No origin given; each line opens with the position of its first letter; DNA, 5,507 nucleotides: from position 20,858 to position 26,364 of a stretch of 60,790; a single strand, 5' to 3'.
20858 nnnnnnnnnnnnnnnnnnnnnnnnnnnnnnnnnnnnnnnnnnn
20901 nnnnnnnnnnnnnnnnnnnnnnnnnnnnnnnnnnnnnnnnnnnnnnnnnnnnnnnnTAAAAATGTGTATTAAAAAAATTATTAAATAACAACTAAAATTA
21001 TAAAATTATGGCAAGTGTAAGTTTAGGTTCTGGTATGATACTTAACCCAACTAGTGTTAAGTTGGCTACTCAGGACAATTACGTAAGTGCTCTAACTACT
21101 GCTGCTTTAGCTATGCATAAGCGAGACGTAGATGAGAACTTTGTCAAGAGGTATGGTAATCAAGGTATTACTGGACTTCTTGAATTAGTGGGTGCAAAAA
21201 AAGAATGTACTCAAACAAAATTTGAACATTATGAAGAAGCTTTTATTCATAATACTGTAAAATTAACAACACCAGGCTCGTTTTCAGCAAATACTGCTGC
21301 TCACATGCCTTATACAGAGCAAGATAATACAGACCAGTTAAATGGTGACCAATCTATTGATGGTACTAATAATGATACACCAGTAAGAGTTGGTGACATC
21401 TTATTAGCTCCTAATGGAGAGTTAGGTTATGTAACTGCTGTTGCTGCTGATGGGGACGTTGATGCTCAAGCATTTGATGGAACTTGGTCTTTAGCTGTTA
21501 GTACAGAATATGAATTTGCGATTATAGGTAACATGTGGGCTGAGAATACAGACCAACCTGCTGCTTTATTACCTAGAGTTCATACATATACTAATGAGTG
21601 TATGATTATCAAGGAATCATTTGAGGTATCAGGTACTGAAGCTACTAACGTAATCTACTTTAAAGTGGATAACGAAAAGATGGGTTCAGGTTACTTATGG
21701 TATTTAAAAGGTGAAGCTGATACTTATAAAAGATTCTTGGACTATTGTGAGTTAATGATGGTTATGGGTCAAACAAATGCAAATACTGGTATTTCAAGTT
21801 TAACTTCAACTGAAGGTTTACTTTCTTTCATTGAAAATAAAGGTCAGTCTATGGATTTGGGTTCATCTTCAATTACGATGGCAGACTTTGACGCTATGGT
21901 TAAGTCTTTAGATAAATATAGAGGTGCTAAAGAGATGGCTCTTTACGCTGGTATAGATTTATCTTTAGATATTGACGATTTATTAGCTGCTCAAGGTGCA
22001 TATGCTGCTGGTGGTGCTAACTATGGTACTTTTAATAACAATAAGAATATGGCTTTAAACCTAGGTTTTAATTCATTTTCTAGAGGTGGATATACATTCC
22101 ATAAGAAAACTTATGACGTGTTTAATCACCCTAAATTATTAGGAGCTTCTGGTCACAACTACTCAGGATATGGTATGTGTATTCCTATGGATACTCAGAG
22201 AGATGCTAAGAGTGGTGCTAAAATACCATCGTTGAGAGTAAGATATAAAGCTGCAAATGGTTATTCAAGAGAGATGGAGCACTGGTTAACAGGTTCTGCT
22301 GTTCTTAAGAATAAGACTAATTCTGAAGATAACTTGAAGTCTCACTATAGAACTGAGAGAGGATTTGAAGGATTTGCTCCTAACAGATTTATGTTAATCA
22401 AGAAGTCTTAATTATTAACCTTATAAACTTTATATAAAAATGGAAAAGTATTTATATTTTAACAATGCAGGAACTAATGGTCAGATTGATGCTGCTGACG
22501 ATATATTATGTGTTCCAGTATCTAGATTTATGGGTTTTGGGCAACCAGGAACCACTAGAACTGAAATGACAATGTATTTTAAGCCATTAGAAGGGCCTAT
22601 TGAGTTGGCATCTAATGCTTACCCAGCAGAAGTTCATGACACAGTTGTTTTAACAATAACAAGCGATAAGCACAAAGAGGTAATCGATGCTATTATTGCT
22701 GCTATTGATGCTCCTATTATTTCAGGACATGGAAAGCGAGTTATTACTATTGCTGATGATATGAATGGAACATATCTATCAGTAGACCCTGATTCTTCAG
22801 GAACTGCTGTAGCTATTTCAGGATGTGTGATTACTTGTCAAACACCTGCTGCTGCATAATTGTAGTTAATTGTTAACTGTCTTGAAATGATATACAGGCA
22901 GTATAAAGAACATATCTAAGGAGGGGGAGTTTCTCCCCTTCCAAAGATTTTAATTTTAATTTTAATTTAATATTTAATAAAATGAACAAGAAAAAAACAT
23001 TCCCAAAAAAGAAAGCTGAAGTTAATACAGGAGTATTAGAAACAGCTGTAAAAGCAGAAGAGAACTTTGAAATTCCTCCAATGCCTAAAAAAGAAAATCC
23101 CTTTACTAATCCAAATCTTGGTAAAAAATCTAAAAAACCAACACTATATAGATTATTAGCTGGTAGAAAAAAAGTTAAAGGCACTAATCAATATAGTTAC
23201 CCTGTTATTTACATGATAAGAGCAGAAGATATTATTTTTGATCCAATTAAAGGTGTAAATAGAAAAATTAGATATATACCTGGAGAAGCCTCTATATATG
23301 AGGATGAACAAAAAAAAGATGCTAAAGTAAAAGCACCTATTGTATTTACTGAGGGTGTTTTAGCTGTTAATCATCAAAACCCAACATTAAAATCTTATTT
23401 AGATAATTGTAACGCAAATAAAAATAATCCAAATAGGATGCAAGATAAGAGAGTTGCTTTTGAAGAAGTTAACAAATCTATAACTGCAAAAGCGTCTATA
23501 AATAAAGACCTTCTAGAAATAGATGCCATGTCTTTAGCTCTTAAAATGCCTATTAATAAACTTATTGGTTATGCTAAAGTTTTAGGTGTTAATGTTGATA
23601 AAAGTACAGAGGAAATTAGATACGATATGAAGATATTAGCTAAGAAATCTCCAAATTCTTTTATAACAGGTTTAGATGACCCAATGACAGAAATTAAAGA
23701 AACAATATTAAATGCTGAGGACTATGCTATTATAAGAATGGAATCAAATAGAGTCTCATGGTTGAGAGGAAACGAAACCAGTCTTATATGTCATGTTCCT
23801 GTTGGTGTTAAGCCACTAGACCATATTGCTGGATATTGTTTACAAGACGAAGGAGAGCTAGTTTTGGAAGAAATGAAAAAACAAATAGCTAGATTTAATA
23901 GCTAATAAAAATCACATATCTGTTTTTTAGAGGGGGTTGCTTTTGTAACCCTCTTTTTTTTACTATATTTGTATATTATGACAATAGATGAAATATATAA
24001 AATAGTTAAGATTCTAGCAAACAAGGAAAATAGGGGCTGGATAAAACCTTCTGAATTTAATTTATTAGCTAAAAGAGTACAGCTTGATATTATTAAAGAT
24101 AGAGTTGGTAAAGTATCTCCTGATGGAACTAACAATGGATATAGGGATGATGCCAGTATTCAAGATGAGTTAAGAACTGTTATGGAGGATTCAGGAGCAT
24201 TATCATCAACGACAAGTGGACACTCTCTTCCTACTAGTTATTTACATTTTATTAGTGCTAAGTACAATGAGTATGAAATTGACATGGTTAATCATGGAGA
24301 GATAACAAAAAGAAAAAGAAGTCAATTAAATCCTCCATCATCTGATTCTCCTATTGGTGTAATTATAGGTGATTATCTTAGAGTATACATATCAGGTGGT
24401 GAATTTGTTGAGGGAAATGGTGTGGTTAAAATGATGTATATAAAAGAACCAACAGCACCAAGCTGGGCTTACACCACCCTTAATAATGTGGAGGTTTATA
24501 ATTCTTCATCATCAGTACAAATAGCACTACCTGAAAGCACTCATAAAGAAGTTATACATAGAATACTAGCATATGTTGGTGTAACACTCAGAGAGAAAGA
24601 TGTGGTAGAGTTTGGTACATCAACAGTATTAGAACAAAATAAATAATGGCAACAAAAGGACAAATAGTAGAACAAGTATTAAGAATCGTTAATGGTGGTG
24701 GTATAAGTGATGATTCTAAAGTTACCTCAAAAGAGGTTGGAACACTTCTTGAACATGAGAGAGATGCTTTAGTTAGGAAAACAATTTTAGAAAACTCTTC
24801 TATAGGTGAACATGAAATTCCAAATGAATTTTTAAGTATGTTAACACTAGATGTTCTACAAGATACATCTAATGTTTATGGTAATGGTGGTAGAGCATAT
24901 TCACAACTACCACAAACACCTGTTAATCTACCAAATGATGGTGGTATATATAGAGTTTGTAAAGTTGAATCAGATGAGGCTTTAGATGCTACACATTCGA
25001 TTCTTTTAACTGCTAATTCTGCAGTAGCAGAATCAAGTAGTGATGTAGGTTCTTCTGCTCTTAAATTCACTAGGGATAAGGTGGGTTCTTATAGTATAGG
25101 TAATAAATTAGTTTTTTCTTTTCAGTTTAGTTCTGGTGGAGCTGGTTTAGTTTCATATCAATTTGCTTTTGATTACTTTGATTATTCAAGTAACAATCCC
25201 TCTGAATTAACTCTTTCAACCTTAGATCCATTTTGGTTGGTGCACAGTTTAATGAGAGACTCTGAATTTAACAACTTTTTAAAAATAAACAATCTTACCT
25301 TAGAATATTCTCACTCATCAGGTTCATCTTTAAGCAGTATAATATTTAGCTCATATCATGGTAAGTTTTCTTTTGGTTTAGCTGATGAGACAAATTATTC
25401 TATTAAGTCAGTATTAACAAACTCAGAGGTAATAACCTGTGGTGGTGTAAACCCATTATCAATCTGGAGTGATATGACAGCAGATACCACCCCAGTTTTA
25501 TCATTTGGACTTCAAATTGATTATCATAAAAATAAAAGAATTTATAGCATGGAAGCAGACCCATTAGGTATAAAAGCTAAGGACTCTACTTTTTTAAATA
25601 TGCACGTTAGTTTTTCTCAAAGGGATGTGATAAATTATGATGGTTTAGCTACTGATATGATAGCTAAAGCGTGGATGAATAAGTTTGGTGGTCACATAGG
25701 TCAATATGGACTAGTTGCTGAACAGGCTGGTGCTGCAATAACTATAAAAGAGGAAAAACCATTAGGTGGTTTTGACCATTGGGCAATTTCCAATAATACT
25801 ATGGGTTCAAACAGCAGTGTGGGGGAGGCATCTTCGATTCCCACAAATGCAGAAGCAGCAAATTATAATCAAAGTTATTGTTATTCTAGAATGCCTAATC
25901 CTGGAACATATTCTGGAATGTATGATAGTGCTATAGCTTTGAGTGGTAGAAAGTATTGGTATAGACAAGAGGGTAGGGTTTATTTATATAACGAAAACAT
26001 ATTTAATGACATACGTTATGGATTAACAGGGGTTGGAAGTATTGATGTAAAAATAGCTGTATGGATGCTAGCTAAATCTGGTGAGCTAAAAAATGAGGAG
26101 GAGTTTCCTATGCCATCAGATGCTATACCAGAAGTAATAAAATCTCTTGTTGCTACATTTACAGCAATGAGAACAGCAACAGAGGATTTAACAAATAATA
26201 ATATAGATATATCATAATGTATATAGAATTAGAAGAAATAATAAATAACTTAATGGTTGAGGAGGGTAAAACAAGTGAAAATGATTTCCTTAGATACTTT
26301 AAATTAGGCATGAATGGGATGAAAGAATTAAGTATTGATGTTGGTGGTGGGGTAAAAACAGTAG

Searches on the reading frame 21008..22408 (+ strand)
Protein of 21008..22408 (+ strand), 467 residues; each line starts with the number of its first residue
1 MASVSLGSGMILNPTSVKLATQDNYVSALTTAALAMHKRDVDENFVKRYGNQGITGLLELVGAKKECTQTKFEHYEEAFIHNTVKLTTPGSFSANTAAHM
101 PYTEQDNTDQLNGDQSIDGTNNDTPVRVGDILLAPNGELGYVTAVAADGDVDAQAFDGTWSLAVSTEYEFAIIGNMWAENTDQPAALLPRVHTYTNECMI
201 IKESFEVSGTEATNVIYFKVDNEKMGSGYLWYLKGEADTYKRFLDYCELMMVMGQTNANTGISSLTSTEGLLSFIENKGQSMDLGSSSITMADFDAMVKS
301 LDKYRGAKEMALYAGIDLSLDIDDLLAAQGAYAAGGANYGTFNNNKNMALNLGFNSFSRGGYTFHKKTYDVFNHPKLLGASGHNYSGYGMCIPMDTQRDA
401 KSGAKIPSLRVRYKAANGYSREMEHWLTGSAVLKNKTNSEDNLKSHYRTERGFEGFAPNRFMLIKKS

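Call 31: search_protein_families(library=phrogs, proteins=[window:21008-22408:+], max_evalue=0.0001)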
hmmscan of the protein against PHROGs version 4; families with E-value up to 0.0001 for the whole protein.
window:21008-22408:+ (467 aa): 1 family
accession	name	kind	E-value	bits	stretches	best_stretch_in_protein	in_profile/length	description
phrog_13704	-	head and packaging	4.3e-67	227.7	1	7-466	12-447/452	virion structural protein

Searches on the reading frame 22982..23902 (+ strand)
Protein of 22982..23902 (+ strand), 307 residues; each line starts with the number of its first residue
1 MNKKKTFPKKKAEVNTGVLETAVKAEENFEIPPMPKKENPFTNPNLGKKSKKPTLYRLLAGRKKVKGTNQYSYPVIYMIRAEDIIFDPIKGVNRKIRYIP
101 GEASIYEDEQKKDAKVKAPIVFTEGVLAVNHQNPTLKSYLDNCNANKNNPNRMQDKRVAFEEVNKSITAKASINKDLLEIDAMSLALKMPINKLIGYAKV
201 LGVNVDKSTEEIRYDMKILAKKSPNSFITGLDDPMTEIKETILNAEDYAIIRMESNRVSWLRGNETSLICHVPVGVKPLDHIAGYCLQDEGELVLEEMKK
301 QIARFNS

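Call 31: search_protein_families(library=phrogs, proteins=[window:22982-23902:+], max_evalue=0.0001)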
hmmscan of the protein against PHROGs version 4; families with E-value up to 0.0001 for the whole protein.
window:22982-23902:+ (307 aa): 2 families
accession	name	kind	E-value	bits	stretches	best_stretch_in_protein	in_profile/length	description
phrog_34748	-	unknown function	4.7e-27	96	1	72-301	45-284/285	-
phrog_16922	-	unknown function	6.1e-08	33.1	1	71-285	20-222/310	-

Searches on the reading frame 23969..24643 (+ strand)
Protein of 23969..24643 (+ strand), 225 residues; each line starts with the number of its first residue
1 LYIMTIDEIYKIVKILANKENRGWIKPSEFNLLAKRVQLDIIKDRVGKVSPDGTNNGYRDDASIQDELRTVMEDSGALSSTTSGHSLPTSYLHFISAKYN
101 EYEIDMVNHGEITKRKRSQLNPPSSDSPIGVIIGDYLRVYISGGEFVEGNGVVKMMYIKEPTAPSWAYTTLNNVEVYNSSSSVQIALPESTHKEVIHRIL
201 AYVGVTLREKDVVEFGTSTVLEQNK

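Call 31: search_protein_families(library=phrogs, proteins=[window:23969-24643:+], max_evalue=0.0001)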
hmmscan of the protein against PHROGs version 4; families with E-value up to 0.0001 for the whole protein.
window:23969-24643:+ (225 aa): 1 family
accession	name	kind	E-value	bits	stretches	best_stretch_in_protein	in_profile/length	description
phrog_14543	-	head and packaging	4e-20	73.2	1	4-216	3-220/234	virion structural protein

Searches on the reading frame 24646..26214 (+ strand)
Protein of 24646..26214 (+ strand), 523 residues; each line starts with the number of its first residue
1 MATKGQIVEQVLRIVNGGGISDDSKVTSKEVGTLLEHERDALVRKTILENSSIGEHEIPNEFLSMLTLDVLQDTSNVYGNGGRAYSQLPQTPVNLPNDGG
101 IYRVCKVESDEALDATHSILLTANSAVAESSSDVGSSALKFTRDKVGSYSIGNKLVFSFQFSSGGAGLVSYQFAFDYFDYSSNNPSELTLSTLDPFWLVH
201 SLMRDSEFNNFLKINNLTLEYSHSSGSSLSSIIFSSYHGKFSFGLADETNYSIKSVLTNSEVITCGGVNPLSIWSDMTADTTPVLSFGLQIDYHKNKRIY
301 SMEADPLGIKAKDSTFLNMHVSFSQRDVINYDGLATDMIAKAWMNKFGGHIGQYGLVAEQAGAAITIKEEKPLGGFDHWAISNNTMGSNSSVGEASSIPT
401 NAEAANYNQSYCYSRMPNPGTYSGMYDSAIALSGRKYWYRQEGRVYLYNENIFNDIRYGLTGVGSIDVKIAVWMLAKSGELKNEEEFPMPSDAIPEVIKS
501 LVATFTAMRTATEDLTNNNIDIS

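Call 8: search_protein_families(library=phrogs, proteins=[window:24646-26214:+], max_evalue=0.001)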
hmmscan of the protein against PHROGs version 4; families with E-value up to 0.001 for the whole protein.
window:24646-26214:+ (523 aa): 1 family
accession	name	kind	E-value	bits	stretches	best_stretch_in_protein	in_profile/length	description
phrog_9863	-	head and packaging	0.00022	21.9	0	2-116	2-116/236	virion structural protein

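Call 58: search_protein_families(library=pfam, proteins=[window:24646-26214:+], max_evalue=0.01)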
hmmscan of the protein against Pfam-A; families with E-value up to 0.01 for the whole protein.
window:24646-26214:+ (523 aa): 1 family
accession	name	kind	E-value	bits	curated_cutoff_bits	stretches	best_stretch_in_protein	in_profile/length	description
PF25702.1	CrAss_Ring_2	-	2.2e-06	27.9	27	1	6-110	1-102/210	Phage tail ring protein 2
